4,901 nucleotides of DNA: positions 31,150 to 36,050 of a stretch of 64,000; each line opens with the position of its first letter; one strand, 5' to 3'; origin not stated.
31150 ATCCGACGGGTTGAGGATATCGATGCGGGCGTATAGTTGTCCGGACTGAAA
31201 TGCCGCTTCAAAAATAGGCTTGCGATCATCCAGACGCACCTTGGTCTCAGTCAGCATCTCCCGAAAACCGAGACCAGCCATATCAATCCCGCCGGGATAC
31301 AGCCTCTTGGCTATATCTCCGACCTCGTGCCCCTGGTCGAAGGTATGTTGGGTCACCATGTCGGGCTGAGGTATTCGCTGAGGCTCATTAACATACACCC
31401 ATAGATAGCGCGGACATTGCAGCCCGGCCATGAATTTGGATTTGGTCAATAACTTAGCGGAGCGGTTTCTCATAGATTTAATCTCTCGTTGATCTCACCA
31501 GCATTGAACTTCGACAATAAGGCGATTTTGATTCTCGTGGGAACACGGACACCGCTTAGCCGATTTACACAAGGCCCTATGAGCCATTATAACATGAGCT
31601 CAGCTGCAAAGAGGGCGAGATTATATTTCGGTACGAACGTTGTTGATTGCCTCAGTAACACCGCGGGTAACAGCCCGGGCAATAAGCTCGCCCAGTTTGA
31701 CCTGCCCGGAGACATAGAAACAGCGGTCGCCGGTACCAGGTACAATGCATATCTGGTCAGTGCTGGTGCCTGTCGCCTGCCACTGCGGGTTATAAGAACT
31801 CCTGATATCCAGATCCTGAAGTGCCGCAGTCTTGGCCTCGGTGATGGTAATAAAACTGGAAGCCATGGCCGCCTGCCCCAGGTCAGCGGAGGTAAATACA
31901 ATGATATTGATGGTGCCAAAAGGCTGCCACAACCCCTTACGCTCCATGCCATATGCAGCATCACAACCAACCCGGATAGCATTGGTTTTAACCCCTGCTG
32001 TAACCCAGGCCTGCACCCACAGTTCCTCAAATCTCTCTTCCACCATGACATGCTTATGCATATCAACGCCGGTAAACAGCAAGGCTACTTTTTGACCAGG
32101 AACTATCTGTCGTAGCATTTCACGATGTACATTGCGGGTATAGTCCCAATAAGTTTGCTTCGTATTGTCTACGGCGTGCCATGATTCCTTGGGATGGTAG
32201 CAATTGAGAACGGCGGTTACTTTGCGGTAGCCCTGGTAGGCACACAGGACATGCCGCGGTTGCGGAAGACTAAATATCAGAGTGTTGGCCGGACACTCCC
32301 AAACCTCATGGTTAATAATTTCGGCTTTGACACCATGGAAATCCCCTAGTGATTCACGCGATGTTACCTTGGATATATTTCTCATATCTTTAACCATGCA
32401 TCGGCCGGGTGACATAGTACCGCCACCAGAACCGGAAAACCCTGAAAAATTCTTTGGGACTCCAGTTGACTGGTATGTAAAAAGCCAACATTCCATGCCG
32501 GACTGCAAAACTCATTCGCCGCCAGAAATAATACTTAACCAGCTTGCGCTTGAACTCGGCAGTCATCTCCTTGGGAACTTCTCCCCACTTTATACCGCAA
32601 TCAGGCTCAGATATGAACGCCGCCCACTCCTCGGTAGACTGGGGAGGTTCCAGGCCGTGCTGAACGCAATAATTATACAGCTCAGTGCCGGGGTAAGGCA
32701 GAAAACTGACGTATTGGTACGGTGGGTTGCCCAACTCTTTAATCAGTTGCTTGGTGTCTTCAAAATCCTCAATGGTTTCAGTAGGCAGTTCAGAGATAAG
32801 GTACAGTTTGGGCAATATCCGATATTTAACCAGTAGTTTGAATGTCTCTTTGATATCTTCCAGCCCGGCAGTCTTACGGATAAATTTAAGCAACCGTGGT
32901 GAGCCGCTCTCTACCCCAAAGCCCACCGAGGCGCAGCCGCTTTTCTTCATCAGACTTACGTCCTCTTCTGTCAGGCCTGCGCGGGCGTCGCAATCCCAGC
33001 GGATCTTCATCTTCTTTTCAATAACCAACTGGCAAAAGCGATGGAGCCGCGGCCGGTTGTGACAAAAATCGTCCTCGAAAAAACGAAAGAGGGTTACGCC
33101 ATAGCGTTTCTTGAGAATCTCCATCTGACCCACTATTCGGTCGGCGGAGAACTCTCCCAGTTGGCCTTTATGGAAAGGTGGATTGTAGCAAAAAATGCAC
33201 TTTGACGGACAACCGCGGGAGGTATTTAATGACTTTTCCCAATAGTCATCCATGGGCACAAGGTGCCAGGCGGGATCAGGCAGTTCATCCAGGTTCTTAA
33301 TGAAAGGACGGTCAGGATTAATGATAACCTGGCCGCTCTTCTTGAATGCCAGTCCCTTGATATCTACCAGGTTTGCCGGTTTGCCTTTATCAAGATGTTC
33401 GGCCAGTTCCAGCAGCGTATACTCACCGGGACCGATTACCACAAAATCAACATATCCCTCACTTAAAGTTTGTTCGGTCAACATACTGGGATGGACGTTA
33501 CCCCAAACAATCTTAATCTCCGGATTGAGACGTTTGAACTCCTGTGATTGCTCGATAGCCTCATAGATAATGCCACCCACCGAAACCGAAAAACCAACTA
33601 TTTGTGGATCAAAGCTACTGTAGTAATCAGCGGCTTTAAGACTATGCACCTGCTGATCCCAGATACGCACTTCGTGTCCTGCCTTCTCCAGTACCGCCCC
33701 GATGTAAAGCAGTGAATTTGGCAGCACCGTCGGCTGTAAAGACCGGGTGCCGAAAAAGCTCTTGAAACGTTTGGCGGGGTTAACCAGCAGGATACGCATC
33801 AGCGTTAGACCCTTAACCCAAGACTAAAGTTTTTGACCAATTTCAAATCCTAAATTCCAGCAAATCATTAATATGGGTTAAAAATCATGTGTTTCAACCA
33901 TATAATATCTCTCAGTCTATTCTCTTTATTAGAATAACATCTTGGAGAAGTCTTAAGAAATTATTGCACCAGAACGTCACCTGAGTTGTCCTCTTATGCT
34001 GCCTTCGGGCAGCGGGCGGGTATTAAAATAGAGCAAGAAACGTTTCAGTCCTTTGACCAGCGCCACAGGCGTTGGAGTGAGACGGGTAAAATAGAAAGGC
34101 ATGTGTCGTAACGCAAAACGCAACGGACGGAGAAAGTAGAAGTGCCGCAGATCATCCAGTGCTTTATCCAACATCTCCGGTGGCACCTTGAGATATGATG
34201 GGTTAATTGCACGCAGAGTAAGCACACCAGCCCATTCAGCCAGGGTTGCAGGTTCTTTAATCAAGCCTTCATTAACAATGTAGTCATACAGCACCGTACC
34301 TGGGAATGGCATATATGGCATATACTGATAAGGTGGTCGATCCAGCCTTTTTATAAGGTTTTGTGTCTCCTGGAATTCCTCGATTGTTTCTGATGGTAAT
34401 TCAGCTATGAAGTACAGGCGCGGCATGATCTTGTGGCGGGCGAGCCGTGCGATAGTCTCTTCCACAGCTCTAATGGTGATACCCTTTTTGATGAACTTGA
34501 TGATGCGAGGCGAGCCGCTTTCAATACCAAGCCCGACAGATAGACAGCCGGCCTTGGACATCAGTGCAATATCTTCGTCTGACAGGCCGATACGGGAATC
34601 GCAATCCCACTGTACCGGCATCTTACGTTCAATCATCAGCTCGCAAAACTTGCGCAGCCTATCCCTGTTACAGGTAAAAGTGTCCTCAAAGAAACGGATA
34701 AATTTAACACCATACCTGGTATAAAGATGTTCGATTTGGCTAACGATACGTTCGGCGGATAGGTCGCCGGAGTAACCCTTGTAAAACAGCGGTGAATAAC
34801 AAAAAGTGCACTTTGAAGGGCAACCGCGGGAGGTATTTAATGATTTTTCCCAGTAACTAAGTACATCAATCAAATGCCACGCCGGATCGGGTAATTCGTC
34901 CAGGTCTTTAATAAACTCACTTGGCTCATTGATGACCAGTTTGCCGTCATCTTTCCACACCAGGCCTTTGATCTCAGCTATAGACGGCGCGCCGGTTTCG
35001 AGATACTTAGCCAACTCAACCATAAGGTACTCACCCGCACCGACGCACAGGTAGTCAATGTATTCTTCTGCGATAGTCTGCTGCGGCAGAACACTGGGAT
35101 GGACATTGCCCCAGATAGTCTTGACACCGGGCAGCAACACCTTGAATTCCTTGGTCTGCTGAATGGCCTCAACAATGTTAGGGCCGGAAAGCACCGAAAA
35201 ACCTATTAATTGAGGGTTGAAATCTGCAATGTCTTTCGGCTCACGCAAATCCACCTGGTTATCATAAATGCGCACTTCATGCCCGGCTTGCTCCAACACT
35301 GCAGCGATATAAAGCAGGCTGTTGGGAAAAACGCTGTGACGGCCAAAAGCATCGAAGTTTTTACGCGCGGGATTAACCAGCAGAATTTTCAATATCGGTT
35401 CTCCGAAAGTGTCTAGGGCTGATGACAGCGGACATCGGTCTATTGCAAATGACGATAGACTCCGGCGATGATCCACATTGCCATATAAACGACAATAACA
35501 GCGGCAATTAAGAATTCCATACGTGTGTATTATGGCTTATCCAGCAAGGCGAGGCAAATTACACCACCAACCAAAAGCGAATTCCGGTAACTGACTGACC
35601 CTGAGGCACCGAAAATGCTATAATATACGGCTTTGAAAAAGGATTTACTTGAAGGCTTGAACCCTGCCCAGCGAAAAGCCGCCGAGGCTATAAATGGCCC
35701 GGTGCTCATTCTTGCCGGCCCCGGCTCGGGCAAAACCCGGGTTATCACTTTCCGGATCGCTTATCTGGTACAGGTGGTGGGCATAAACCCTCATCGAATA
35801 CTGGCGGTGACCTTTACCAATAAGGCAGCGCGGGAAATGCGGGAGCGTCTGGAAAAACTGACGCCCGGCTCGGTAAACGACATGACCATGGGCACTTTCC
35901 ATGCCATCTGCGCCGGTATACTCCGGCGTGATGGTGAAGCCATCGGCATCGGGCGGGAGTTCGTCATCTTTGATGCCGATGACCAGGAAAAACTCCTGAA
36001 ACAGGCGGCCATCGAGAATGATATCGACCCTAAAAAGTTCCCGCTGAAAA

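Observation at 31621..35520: Two tandem paralogous B12-binding radical SAM enzymes are translationally coupled to CbiZ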

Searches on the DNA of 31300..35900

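Call 74: search_rna_families(source=window, start=31300, end=35900, threshold=evalue, max_evalue=1)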
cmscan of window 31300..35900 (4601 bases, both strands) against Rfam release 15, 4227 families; matches with E-value up to 1: 0.
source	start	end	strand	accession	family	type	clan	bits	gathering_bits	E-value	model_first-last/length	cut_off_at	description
